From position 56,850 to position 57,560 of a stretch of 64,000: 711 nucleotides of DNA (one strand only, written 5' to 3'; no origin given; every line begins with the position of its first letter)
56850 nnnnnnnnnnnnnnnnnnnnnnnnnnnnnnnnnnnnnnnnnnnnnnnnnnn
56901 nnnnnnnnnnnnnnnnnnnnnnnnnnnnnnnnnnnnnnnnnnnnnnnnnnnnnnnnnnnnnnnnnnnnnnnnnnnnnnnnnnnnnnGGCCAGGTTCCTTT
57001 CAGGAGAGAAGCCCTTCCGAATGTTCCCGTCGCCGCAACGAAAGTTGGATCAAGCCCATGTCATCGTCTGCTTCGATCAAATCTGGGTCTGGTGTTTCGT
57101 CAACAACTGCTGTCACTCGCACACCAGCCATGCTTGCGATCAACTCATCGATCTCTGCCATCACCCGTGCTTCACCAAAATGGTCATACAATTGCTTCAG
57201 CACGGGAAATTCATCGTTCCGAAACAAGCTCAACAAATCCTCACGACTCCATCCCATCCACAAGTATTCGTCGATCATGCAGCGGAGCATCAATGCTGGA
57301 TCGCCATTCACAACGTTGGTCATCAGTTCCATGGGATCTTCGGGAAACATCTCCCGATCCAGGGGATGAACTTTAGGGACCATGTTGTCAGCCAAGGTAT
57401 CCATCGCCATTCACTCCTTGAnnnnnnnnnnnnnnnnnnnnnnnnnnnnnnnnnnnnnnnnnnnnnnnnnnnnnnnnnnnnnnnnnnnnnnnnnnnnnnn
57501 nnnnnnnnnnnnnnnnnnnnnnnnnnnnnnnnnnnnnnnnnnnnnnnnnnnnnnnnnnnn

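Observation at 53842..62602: Complete periplasmic NXR/NAR-type molybdoenzyme operon in a genome context that does not look like a nitrifier or anammox bacterium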

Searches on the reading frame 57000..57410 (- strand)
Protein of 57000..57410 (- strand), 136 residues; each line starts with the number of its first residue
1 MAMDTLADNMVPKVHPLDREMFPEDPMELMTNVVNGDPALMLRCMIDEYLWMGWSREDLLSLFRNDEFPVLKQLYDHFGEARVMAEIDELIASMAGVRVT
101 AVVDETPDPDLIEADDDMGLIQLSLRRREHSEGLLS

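Call 3: search_protein_families(library=pfam, proteins=[window:57000-57410:-], max_evalue=0.01)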
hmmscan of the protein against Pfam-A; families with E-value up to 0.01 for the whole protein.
window:57000-57410:- (136 aa): 0 families

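Call 4: search_protein_families(library=ncbifam, proteins=[window:57000-57410:-], max_evalue=0.01)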
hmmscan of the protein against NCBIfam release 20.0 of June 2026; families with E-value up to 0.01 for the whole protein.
window:57000-57410:- (136 aa): 0 families

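Call 8: search_solved_structures(query=window:57000-57410:-, max_evalue=10)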
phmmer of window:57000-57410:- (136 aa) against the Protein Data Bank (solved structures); distinct sequences matched with E-value up to 10: 4.
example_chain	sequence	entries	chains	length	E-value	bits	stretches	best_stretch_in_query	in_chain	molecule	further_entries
3fd2_A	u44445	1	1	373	0.53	13.7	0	62-81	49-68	Site-specific DNA endonuclease I-MsoI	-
2i6u_A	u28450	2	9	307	1.1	12.6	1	37-92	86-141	Ornithine carbamoyltransferase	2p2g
7nnf_A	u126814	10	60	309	1.1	12.6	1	37-92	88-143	Ornithine carbamoyltransferase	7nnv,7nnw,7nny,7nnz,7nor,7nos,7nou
1vlv_A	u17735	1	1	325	1.5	12.2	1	36-104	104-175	Ornithine carbamoyltransferase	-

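Call 42: find_homologous_proteins(query=window:57000-57410:-, max_evalue=0.001)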
Query window:57000-57410:- (136 aa): 13 proteins with E <= 0.001 among 45 candidates.
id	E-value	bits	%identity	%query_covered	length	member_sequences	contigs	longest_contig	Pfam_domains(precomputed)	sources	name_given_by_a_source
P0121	8.1e-83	293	100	99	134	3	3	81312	-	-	-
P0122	1.2e-51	192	70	93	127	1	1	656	-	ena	-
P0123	4.1e-48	181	64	93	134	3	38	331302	-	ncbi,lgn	-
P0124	8.8e-46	173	66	90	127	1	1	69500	-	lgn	-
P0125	2.0e-39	153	58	93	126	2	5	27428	-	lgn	-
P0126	5.4e-37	145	53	93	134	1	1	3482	-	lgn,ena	-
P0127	7.0e-35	138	53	93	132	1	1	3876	-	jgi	jgi:hypothetical protein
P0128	1.7e-30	124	50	93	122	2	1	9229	-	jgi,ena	-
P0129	9.2e-29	118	49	88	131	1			-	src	-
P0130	2.0e-27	114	48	90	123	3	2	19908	-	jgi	jgi:hypothetical protein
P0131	4.6e-25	106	43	93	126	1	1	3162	-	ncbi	-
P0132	8.5e-24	102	43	90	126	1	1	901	-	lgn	-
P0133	5.9e-22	96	42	90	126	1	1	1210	-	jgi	jgi:hypothetical protein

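Call 48: search_protein_families(library=pfam, proteins=[window:57000-57410:-], max_evalue=10)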
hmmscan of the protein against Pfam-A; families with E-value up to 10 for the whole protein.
window:57000-57410:- (136 aa): 0 families

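Call 54: predict_structure(alignment_id=A2)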
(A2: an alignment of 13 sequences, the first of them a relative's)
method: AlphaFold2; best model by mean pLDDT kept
length: 134 residues; sequences in the alignment: 13
mean_pLDDT: 67.7   pTM: 0.52
mean pLDDT of the five models: 67.7, 67.1, 67.0, 66.8, 66.1
residues with pLDDT >= 90: 31; 70-90: 29; 50-70: 39; < 50: 35
segments of 3 or more residues with pLDDT < 50: 1-4, 24-26, 109-121, 123-134
pLDDT, mean of each block of 10 residues (from residue 1): 55 55 53 81 89 90 88 93 93 60 51 44 42 34
secondary structure, 60 per line:
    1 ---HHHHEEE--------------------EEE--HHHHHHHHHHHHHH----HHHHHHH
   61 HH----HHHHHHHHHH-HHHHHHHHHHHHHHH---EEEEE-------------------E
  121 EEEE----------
elements in order: H4-7 E8-10 E31-33 H36-49 H54-62 H67-76 H78-92 E96-100 E120-124

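Call 58: fold_search(model_id=the predicted structure, library=pdb)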
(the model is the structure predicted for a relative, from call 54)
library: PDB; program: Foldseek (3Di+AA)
matches with E <= 10: 6; with E <= 0.001: 0
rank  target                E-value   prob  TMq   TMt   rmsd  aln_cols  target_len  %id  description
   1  3h3d_X                5.8e+00  0.06  0.24  0.12   6.3        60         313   15  Drosophila Pumilio RNA binding domain (Puf domain) (released 2009-04-28)
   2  5it7_ii               6.6e+00  0.01  0.15  0.20  15.8        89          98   17  Structure of the Kluyveromyces lactis 80S ribosome in complex with the cricket paralysis virus IRES and eEF2 (released 2016-05-18)
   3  6f9k                  7.1e+00  0.03  0.20  0.23   7.0        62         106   18  Tryptophan Repressor TrpR from E.coli with 5-methyl-L-tryptophan as ligand (released 2019-01-30)
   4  6fbx_A                7.1e+00  0.03  0.17  0.16  10.2        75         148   16  Crystal Structure of a Zebra-fish pro-survival protein NRZ:Bad BH3 complex (released 2019-03-27)
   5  6wb9_2                9.7e+00  0.03  0.19  0.11   6.7        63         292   14  Structure of the S. cerevisiae ER membrane complex (released 2020-06-03)
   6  2dt7_MODEL_1_B        9.7e+00  0.02  0.23  0.31  11.9        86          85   16  Solution structure of the second SURP domain of human splicing factor SF3a120 in complex with a fragment of hu (released 2006-12-26)

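Call 81: search_protein_representatives(alignment_id=A2)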
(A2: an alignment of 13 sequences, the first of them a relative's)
Query: 13 sequences, 129 profile positions. Proteins with E-value up to 0.001 (for the whole library): 435; up to 1e-10: 165; up to 1e-30: 16. The best 150 are listed.
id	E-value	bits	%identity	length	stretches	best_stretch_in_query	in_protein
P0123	1.8e-58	212.2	-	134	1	1-127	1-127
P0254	1.3e-38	148.0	-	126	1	6-126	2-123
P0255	4.0e-38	146.4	-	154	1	5-117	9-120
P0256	3.3e-37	143.4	-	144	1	1-123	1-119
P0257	1.9e-36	141.0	-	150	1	4-117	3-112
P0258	2.6e-35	137.3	-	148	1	1-103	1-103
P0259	2.7e-35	137.3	-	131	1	5-109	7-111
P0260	1.6e-34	134.8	-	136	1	1-125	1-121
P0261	3.8e-34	133.5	-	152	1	1-125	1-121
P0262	1.9e-32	128.0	-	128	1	7-117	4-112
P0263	1.9e-32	128.0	-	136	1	5-126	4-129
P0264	3.0e-32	127.4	-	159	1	1-121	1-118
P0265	4.3e-32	126.9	-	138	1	1-123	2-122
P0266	3.7e-31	123.9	-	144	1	1-110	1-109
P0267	5.3e-31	123.4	-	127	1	6-110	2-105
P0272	1.6e-29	118.5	-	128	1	4-127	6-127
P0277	1.7e-24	102.4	-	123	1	4-122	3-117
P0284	5.8e-23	97.3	-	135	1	10-126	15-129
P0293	9.0e-21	90.3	-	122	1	5-116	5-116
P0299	1.3e-19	86.5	-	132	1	5-123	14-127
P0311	2.1e-18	82.6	-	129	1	5-101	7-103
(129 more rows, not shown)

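Call 82: list_cluster_members(proteins=[P0254, P0256, P0260, P0265, P0272, P0277, P0284, P0293, P0299, P0311])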
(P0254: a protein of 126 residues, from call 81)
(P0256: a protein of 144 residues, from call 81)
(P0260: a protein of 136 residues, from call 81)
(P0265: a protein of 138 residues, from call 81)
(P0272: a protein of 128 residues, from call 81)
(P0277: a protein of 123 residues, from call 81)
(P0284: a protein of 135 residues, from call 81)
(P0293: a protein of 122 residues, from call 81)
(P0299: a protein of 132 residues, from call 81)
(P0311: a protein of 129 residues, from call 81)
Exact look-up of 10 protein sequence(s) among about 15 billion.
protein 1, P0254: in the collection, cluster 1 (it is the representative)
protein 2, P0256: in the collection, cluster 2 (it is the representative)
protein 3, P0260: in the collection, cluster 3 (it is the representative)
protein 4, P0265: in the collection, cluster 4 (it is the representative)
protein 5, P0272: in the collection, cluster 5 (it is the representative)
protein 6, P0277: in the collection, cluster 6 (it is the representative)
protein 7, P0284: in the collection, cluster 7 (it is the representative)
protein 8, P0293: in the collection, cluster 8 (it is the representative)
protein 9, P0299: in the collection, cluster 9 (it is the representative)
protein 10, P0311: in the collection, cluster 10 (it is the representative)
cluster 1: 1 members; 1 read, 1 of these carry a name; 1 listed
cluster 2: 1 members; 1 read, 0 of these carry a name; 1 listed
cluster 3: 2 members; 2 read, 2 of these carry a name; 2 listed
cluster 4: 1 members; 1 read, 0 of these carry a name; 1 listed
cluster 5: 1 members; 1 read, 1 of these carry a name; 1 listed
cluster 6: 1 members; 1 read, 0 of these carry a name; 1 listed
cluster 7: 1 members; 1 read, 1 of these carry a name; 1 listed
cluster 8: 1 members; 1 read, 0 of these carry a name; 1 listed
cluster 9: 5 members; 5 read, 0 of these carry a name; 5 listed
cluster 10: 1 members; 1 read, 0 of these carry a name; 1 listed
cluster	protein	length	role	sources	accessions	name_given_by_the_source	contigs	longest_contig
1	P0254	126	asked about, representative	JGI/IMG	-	hypothetical protein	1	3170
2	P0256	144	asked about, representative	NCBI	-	-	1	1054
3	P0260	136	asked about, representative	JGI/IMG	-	hypothetical protein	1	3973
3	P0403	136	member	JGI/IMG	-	hypothetical protein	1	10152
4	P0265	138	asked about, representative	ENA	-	-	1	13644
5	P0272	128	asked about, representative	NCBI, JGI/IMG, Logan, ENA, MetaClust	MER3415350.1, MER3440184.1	MAG: hypothetical protein C4297_03935 [Gemmataceae bacterium] | \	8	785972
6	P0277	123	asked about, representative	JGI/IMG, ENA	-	-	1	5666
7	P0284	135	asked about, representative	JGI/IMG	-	hypothetical protein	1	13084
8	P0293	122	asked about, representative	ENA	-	-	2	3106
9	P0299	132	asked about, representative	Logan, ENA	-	-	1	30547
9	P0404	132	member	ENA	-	-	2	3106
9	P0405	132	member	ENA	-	-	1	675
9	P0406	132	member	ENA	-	-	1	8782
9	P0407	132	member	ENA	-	-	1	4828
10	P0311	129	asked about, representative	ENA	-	-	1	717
